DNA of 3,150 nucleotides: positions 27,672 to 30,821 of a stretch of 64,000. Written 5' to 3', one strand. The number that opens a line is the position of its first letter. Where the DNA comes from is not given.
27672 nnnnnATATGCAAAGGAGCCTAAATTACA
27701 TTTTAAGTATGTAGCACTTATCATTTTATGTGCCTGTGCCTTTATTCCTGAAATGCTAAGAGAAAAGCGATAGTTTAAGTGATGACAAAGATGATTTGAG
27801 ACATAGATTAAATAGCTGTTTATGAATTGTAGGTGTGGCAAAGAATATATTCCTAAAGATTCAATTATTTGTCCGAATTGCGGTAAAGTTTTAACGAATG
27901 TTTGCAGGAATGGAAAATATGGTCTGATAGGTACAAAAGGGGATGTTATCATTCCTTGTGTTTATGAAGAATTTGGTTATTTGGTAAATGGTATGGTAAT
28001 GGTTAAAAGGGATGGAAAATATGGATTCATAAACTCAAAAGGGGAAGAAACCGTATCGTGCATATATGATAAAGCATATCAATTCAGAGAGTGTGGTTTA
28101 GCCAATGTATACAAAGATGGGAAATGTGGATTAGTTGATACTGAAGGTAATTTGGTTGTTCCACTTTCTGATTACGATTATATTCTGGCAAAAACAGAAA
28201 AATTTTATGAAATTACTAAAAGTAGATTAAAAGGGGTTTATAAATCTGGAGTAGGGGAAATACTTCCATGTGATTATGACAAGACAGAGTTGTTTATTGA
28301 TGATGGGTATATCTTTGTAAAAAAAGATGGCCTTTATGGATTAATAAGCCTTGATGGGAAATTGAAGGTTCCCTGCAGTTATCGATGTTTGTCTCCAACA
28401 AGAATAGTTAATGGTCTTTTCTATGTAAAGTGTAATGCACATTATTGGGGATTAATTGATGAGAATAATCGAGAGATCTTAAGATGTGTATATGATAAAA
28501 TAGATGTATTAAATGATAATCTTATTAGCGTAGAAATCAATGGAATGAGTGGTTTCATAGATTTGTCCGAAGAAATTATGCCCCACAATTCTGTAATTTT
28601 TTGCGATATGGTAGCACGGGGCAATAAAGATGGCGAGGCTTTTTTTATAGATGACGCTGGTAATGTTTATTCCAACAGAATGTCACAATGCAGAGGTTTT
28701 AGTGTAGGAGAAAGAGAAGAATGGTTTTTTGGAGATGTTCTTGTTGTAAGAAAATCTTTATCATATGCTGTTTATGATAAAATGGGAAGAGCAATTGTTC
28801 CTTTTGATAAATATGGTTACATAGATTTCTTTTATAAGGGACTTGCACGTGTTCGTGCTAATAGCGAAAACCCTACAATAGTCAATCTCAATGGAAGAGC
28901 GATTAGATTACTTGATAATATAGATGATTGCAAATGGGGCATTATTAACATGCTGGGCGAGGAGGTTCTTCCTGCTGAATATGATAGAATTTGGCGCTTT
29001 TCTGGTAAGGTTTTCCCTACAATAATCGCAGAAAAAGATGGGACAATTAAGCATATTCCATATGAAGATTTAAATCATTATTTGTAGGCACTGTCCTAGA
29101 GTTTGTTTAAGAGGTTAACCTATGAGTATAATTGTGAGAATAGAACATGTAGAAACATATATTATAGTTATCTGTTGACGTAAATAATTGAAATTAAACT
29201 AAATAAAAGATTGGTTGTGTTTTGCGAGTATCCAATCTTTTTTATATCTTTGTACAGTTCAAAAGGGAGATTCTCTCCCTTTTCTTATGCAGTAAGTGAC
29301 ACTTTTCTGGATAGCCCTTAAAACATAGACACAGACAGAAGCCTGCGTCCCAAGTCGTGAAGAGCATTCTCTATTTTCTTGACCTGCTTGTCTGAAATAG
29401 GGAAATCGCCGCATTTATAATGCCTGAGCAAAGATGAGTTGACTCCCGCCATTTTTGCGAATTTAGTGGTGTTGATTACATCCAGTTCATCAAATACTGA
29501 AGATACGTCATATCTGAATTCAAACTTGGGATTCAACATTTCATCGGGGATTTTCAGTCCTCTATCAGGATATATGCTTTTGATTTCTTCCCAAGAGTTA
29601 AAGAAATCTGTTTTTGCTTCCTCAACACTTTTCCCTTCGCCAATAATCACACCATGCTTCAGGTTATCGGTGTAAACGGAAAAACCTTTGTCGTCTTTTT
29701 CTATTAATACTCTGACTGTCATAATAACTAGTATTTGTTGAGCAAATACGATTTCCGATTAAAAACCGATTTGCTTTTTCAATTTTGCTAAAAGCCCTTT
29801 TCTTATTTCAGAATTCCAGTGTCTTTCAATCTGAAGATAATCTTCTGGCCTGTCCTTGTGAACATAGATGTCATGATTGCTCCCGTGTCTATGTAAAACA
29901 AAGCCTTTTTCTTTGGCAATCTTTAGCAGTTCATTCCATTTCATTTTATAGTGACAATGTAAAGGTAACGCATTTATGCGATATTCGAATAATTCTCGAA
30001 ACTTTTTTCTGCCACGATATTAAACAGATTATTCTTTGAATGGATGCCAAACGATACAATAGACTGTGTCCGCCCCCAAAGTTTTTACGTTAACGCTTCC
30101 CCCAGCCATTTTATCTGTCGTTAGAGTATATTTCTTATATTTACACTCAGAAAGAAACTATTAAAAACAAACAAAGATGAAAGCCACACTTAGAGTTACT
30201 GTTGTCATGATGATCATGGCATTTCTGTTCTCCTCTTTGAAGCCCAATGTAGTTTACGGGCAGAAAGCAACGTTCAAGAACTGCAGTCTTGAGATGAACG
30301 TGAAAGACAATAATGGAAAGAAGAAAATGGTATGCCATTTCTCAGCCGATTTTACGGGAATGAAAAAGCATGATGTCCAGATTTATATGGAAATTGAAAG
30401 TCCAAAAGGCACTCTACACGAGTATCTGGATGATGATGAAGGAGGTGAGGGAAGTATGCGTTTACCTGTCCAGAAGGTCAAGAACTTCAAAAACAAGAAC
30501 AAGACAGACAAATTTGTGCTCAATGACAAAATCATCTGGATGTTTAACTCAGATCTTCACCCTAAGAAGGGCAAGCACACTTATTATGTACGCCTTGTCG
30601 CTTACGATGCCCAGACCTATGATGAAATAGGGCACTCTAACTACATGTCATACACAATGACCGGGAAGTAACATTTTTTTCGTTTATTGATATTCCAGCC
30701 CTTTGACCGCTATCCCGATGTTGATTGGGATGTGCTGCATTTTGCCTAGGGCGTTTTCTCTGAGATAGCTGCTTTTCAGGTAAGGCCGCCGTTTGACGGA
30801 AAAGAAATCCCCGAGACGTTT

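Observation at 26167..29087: Unannotatable three-gene cassette between a type IIG enzyme and hicAB: candidate new defence or abortive-infection module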

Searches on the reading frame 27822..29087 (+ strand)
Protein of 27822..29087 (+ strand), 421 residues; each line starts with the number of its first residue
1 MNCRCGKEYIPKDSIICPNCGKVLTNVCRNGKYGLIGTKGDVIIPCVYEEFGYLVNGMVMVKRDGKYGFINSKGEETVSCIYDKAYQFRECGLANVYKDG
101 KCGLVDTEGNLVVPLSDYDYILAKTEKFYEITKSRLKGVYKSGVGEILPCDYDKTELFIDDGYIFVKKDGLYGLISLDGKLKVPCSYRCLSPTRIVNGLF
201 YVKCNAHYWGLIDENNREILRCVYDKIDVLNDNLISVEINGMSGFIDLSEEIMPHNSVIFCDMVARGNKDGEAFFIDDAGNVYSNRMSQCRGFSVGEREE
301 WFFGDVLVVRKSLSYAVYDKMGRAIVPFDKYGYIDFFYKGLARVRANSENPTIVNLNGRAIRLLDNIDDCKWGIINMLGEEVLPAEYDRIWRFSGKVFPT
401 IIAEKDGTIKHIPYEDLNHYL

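Call 3: search_protein_families(library=pfam, proteins=[window:27822-29087:+], max_evalue=0.1)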
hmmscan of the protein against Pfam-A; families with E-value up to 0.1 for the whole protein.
window:27822-29087:+ (421 aa): 5 families
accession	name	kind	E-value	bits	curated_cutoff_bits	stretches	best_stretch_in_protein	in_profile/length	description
PF14903.11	WG_beta_rep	-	1.7e-50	169.1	25.6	6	67-102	1-35/35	WG containing repeat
PF13248.11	Zn_ribbon_3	-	0.00061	19.6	27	1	4-24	7-26/26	zinc-ribbon domain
PF21040.3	CEP104-like_TOG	-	0.0029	18.3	24.3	1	72-99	10-37/208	Centrosomal protein CEP104-like, TOG domain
PF12773.13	DZR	-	0.038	14.6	27.3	1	4-30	3-29/45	Double zinc ribbon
PF13240.11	Zn_Ribbon_1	-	0.042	14.1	25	0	4-23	4-22/23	zinc-ribbon domain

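Call 4: search_protein_families(library=padloc, proteins=[window:27822-29087:+], max_evalue=0.1)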
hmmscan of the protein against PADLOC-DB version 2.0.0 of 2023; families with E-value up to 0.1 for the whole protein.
window:27822-29087:+ (421 aa): 0 families

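Call 5: search_protein_families(library=ncbifam, proteins=[window:27822-29087:+], max_evalue=0.1)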
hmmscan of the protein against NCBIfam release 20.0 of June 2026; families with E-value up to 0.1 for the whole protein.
window:27822-29087:+ (421 aa): 0 families

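Call 48: find_homologous_proteins(query=window:27822-29087:+)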
Query window:27822-29087:+ (421 aa): 2817 proteins with E <= 0.001 among 6519 candidates; the best 120 are listed.
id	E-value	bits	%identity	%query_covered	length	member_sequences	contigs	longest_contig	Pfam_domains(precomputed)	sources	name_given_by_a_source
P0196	9.4e-262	887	90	100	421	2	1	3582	PF14903.12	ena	-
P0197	2.6e-68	249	36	52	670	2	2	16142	PF03544.20,PF14903.12,PF02772.22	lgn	-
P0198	8.5e-67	244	30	72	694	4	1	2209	PF00012.27,PF14903.12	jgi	-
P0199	7.2e-61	225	25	90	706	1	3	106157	PF14903.12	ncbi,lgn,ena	-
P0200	1.0e-58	218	29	61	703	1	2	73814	PF14903.12,PF07833.17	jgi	-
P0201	2.8e-55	206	25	92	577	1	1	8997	PF14903.12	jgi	jgi:hypothetical protein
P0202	6.6e-55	205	29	86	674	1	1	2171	PF14903.12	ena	-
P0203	1.8e-54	204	33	76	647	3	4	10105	PF13676.12,PF14903.12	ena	-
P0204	2.3e-54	203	28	86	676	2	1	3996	PF14903.12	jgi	-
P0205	1.7e-53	200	32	54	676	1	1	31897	PF14903.12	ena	-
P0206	1.5e-52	197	27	87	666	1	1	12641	PF14903.12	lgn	-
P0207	3.0e-52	196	27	92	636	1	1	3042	PF14903.12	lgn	-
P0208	3.6e-52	196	32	79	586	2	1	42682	PF13240.12,PF14903.12,PF13248.12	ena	-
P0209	5.2e-52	196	32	49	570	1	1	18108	PF14903.12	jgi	jgi:hypothetical protein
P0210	1.2e-51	194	27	91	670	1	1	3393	PF14903.12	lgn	-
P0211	1.7e-51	194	28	86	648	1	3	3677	PF14903.12,PF07833.17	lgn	-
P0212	2.1e-51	193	28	91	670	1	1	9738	PF14903.12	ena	-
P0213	3.5e-51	193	26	89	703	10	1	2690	PF14903.12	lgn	-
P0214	3.7e-51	193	27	89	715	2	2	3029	PF14903.12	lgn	-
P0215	6.5e-51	192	28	91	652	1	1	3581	PF14903.12,PF07833.17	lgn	-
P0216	8.2e-51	192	27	91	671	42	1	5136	PF14903.12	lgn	-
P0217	8.8e-51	191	26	87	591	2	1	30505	PF14903.12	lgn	-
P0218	1.1e-50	191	26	96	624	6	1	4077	PF14903.12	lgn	-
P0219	1.2e-50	191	28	89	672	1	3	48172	PF14903.12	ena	-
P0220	1.4e-50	191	28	89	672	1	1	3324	PF14903.12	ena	-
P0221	1.6e-50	191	37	56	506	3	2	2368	PF14903.12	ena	-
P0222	3.9e-50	189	29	85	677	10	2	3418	PF14903.12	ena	-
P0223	4.2e-50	189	26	87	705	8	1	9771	PF14903.12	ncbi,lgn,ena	-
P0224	7.1e-50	188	27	88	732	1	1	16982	PF14903.12,PF05406.21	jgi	jgi:predicted DNA-binding WGR domain protein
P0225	9.6e-50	188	25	90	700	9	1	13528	PF14903.12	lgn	-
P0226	1.2e-49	188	27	91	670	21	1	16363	PF14903.12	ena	-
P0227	1.9e-49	187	24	94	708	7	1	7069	PF14903.12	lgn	-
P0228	4.4e-49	186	33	54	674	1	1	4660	PF14903.12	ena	-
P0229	5.2e-49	186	28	86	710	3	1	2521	PF14903.12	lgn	-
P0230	1.5e-48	184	27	89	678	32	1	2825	PF14903.12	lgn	-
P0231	1.6e-48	184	27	92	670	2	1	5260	PF14903.12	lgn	-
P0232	1.0e-47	181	26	87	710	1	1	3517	PF14903.12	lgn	-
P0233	1.1e-47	181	29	88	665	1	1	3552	PF13676.12,PF14903.12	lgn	-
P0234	1.5e-47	181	31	76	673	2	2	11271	PF07714.24,PF00069.32,PF03109.23,PF14531.13,PF14903.12,PF01636.30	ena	-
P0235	3.4e-47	180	28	86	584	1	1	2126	PF14903.12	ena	-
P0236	4.8e-47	179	27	88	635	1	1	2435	PF14903.12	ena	-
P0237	8.7e-47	178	26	94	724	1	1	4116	PF00404.25,PF14903.12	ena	-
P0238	1.4e-46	178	32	38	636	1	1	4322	PF14903.12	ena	-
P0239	1.8e-46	177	26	78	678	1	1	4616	PF14903.12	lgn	-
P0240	1.8e-46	177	26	89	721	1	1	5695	PF14903.12,PF15535.13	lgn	-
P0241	2.8e-46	177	25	89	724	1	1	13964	PF14903.12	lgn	-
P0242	2.9e-46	177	29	80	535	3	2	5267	PF14903.12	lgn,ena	-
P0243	2.9e-46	177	27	92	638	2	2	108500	PF14903.12,PF13308.12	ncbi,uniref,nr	ncbi:WG repeat-containing protein [Phocoenobacter skyensis]|uniref:WG repeat-containing protein n=1 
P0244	4.1e-46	176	29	88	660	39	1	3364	PF13676.12,PF14903.12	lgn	-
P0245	6.8e-46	175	28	77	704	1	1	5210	PF13715.13,PF08308.18,PF13620.13,PF14903.12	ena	-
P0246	1.1e-45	175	25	85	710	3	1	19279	PF14903.12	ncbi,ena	-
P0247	3.0e-45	173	32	61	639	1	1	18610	PF07714.24,PF00069.32,PF03109.23,PF14531.13,PF14903.12,PF01636.30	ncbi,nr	ncbi:MAG: WG repeat-containing protein [Prevotella sp.]|nr:WG repeat-containing protein [Prevotella 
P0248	3.9e-45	173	32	61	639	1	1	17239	PF07714.24,PF00069.32,PF03109.23,PF14531.13,PF14903.12,PF01636.30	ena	-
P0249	6.0e-45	172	24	92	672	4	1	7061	PF14903.12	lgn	-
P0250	8.3e-45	172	25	89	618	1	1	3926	PF03799.21,PF14903.12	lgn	-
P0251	1.2e-44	171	28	72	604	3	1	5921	PF14903.12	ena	-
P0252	1.2e-44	171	27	74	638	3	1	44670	PF14903.12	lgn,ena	-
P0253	2.8e-44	170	27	62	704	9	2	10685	PF14903.12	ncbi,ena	-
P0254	7.5e-44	169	27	88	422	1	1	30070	PF14903.12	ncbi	-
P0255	1.3e-43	168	24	84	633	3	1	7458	PF14903.12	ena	-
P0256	2.8e-43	167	31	55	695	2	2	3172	PF14903.12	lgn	-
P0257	3.5e-43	166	25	87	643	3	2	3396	PF14903.12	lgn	-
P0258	4.1e-43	166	26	71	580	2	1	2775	PF22893.3,PF14903.12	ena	-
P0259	5.7e-43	166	26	87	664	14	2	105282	PF14903.12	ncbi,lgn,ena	-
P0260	7.5e-43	165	31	70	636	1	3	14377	PF07714.24,PF00069.32,PF03109.23,PF14903.12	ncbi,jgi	jgi:serine/threonine protein kinase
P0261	1.1e-42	165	26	92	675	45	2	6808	PF14903.12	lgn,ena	-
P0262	1.8e-42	164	26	88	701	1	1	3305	PF13287.13,PF13290.14,PF14903.12,PF03174.20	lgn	-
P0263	1.9e-42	164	25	89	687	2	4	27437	PF14903.12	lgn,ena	-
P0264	3.5e-42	163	28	87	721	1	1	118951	PF00069.32,PF14903.12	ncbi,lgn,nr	ncbi:MAG: hypothetical protein EAZ91_09845 [Cytophagales bacterium]|nr:MAG: hypothetical protein EAZ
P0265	5.4e-42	162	24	95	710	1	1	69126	PF14903.12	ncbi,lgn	-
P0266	1.3e-41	161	29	53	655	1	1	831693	PF14903.12,PF13308.12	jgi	jgi:hypothetical protein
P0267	1.5e-41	161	33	83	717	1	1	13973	PF00656.28,PF14903.12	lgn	-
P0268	1.9e-41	161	27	91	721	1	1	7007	PF22893.3,PF14903.12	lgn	-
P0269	2.2e-41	160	30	79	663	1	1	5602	PF14903.12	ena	-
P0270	2.3e-41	160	27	72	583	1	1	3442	PF14903.12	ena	-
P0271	2.6e-41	160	28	80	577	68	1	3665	PF14903.12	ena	-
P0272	2.8e-41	160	30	57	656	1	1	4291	PF14903.12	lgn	-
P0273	3.1e-41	160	27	86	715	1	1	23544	PF14903.12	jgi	jgi:hypothetical protein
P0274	7.6e-41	159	28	61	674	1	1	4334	PF13240.12,PF12773.14,PF24460.2,PF14903.12,PF13248.12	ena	-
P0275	1.1e-40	158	28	91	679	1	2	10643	PF14559.13,PF13414.13,PF00515.35,PF13432.13,PF14903.12,PF07719.24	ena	-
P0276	1.4e-40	158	25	92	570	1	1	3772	PF14903.12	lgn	-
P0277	1.6e-40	158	27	71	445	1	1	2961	PF14903.12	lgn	-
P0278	1.9e-40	157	24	92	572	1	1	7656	PF14903.12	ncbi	-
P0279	2.0e-40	157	26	79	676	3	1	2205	PF01582.26,PF13676.12,PF14903.12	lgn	-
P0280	7.4e-40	155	26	98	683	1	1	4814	PF01582.26,PF13676.12,PF14903.12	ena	-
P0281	7.9e-40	155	25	92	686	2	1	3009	PF14903.12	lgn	-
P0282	8.5e-40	155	29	57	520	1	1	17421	PF14903.12,PF07833.17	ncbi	-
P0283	9.5e-40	155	26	55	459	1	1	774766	PF14903.12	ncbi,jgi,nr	ncbi:MAG: repeat-containing protein [Bacteroidota bacterium]|jgi:hypothetical protein|nr:repeat-cont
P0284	1.0e-39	155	24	95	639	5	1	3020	PF14903.12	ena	-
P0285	1.0e-39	155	28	52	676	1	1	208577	PF14903.12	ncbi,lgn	ncbi:MAG: WG repeat-containing protein [Bacteroidota bacterium]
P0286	1.4e-39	155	28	77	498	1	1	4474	PF13240.12,PF12773.14,PF14903.12,PF13248.12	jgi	jgi:hypothetical protein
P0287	1.7e-39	154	30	88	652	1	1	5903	PF14903.12,PF07833.17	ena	-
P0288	2.1e-39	154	25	94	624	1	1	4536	PF13290.14,PF14903.12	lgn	-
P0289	2.2e-39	154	29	54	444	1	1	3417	PF14903.12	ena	-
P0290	3.3e-39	153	26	93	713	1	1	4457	PF14903.12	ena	-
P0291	4.0e-39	153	27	88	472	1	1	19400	PF14903.12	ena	-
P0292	4.9e-39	153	29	63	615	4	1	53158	PF13240.12,PF14903.12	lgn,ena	-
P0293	5.7e-39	153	27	61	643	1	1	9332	PF14903.12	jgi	jgi:hypothetical protein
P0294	6.4e-39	152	26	88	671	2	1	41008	PF14903.12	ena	-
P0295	6.5e-39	152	25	83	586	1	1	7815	PF14903.12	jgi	jgi:hypothetical protein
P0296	7.0e-39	152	27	72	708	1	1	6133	PF14903.12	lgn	-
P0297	7.5e-39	152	32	55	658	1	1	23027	PF06293.21,PF07714.24,PF00069.32,PF03109.23,PF17667.8,PF14903.12,PF01636.30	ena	-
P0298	8.2e-39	152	26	89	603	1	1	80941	PF14903.12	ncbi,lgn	-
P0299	1.2e-38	151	29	81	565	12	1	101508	PF14903.12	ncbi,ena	-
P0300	1.2e-38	151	39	39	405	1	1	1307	PF14903.12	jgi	jgi:hypothetical protein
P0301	1.2e-38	151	33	68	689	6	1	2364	PF14903.12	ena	-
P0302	1.3e-38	151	25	90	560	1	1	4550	PF14903.12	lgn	-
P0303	1.3e-38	151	28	90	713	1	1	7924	PF14903.12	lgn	-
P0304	1.3e-38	151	25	87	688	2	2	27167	PF14903.12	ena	-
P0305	2.1e-38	151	25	89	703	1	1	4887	PF14903.12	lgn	-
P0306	2.5e-38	150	34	41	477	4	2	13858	PF14903.12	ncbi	-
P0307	3.1e-38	150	26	89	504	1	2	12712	PF14903.12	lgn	-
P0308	4.4e-38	150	28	91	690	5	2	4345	PF14903.12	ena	-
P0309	4.6e-38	150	33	47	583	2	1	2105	PF14903.12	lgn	-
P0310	5.2e-38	149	24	93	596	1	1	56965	PF14903.12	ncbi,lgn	-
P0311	5.6e-38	149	24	87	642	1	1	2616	PF14903.12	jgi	jgi:hypothetical protein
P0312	5.8e-38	149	28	93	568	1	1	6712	PF14903.12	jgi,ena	-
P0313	6.5e-38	149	26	45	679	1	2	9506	PF14903.12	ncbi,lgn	ncbi:MAG TPA: WG repeat-containing protein [Cytophagaceae bacterium]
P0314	1.1e-37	148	27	70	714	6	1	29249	PF14903.12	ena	-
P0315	1.4e-37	148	23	87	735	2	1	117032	PF14903.12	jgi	jgi:hypothetical protein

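Call 49: find_encoding_contigs(protein=P0196, flank=5000, max_places=4)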
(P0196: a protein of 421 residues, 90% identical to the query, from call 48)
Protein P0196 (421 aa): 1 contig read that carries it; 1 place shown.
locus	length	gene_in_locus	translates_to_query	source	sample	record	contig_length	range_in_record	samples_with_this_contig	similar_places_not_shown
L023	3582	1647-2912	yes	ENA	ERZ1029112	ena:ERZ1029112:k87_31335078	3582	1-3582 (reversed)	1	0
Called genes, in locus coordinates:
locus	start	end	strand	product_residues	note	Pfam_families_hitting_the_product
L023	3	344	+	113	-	?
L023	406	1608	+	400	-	-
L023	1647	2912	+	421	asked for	PF14903:WG_beta_rep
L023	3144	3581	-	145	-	?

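Call 61: search_protein_families(library=phrogs, proteins=[window:27822-29087:+, L023:406-1608:+], max_evalue=0.01)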
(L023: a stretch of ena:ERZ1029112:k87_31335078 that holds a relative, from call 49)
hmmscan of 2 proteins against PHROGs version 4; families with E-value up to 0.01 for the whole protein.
window:27822-29087:+ (421 aa): 0 families

L023:406-1608:+ (400 aa): 0 families

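Call 67: list_cluster_members(proteins=[P0001, P0023, window:27822-29087:+, window:23104-26160:+, window:21473-22672:+])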
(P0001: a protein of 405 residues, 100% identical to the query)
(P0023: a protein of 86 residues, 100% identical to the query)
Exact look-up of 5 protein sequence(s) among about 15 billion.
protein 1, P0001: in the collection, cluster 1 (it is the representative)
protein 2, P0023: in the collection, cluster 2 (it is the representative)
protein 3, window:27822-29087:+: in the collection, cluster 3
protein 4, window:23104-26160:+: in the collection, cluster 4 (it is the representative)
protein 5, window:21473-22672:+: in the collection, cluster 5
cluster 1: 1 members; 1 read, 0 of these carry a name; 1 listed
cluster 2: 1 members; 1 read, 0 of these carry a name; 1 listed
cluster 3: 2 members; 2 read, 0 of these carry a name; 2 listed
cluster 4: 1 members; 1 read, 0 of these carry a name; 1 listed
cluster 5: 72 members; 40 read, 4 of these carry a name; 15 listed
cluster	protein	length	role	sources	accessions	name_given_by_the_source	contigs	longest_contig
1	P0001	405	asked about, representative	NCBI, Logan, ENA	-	-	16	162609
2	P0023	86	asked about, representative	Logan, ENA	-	-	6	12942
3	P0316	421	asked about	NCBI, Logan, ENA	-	-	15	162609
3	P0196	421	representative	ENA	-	-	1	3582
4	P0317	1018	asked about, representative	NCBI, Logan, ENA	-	-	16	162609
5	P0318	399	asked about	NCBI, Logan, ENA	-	-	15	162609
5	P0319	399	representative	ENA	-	-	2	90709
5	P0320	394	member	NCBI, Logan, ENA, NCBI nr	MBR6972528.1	MAG: class I SAM-dependent rRNA methyltransferase [Bacteroidales bacterium] | class I SAM-dependent rRNA methyltransferase [Bacteroidales bacterium]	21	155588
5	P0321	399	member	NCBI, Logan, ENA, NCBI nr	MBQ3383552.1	MAG: class I SAM-dependent rRNA methyltransferase [Bacteroidales bacterium] | class I SAM-dependent rRNA methyltransferase [Bacteroidales bacterium]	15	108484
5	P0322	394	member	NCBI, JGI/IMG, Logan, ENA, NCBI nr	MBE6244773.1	MAG: class I SAM-dependent rRNA methyltransferase [Bacteroidales bacterium] | 23S rRNA (cytosine1962-C5)-methyltransferase | class I SAM-dependent rRNA methyltransferase [Bacteroidales bacterium]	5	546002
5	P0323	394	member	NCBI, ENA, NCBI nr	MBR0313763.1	MAG: class I SAM-dependent rRNA methyltransferase [Bacteroidales bacterium] | class I SAM-dependent rRNA methyltransferase [Bacteroidales bacterium]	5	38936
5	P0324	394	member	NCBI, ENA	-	-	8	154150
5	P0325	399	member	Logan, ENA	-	-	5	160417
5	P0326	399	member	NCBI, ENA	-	-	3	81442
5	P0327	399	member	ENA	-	-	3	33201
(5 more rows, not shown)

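Call 76: search_protein_families(library=pfam, proteins=[L023:406-1608:+], max_evalue=0.01)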
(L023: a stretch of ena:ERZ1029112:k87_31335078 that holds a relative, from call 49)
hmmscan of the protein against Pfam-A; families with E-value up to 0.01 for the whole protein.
L023:406-1608:+ (400 aa): 0 families

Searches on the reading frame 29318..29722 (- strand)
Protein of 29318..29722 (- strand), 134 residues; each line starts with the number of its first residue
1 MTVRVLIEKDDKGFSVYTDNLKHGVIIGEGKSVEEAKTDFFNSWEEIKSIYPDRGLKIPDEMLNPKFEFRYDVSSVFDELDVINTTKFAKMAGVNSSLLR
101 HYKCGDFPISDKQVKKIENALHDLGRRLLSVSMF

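Call 3: search_protein_families(library=pfam, proteins=[window:29318-29722:-], max_evalue=0.1)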
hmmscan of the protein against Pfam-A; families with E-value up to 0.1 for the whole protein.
window:29318-29722:- (134 aa): 0 families

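Call 4: search_protein_families(library=padloc, proteins=[window:29318-29722:-], max_evalue=0.1)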
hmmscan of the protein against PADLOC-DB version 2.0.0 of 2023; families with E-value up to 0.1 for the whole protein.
window:29318-29722:- (134 aa): 0 families

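Call 5: search_protein_families(library=ncbifam, proteins=[window:29318-29722:-], max_evalue=0.1)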
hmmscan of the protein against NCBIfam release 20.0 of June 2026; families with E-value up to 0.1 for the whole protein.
window:29318-29722:- (134 aa): 0 families

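Call 61: search_protein_families(library=phrogs, proteins=[window:29318-29722:-], max_evalue=0.01)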
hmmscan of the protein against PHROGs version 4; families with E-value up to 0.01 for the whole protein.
window:29318-29722:- (134 aa): 1 family
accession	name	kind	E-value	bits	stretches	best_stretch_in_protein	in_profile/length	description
phrog_5166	-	unknown function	0.0059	17.7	1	9-44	34-68/131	-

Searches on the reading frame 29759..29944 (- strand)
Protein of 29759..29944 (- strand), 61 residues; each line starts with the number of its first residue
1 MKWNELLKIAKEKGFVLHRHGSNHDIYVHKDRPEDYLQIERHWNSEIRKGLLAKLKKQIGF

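Call 3: search_protein_families(library=pfam, proteins=[window:29759-29944:-], max_evalue=0.1)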
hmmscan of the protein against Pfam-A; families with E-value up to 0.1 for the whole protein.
window:29759-29944:- (61 aa): 2 families
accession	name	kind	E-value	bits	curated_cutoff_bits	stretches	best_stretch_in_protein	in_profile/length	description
PF07927.17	HicA_toxin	-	1.1e-11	45.1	27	1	3-60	1-57/58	HicA toxin of bacterial toxin-antitoxin,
PF14907.12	NTP_transf_5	-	0.097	12.7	31.2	1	8-48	111-148/249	Uncharacterised nucleotidyltransferase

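Call 4: search_protein_families(library=padloc, proteins=[window:29759-29944:-], max_evalue=0.1)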
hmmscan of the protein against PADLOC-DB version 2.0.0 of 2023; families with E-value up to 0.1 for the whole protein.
window:29759-29944:- (61 aa): 0 families

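Call 5: search_protein_families(library=ncbifam, proteins=[window:29759-29944:-], max_evalue=0.1)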
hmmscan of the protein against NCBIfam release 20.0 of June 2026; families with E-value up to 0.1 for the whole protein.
window:29759-29944:- (61 aa): 0 families

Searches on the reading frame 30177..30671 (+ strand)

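Call 3: search_protein_families(library=pfam, proteins=[window:30177-30671:+], max_evalue=0.1)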
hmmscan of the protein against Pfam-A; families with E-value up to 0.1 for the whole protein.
window:30177-30671:+ (164 aa): 1 family
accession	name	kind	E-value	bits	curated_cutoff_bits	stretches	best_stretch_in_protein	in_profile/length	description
PF00346.24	Complex1_49kDa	-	0.0017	17.9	24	1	46-100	181-234/271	Respiratory-chain NADH dehydrogenase, 49 Kd subunit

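Call 4: search_protein_families(library=padloc, proteins=[window:30177-30671:+], max_evalue=0.1)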
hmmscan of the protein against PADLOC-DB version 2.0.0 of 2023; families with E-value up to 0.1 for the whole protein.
window:30177-30671:+ (164 aa): 0 families

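Call 5: search_protein_families(library=ncbifam, proteins=[window:30177-30671:+], max_evalue=0.1)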
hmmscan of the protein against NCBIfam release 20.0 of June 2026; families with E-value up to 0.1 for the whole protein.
window:30177-30671:+ (164 aa): 2 families
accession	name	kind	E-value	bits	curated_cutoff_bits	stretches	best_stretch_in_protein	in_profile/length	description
TIGR01962.1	NuoD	equivalog_domain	0.00077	18.4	459.35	1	42-100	292-349/386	NADH dehydrogenase (quinone) subunit D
NF004739.1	PRK06075.1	equivalog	0.0085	14.9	360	1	34-100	286-347/384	NADH-quinone oxidoreductase subunit D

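Call 61: search_protein_families(library=phrogs, proteins=[window:30177-30671:+], max_evalue=0.01)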
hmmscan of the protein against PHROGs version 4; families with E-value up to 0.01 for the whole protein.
window:30177-30671:+ (164 aa): 0 families
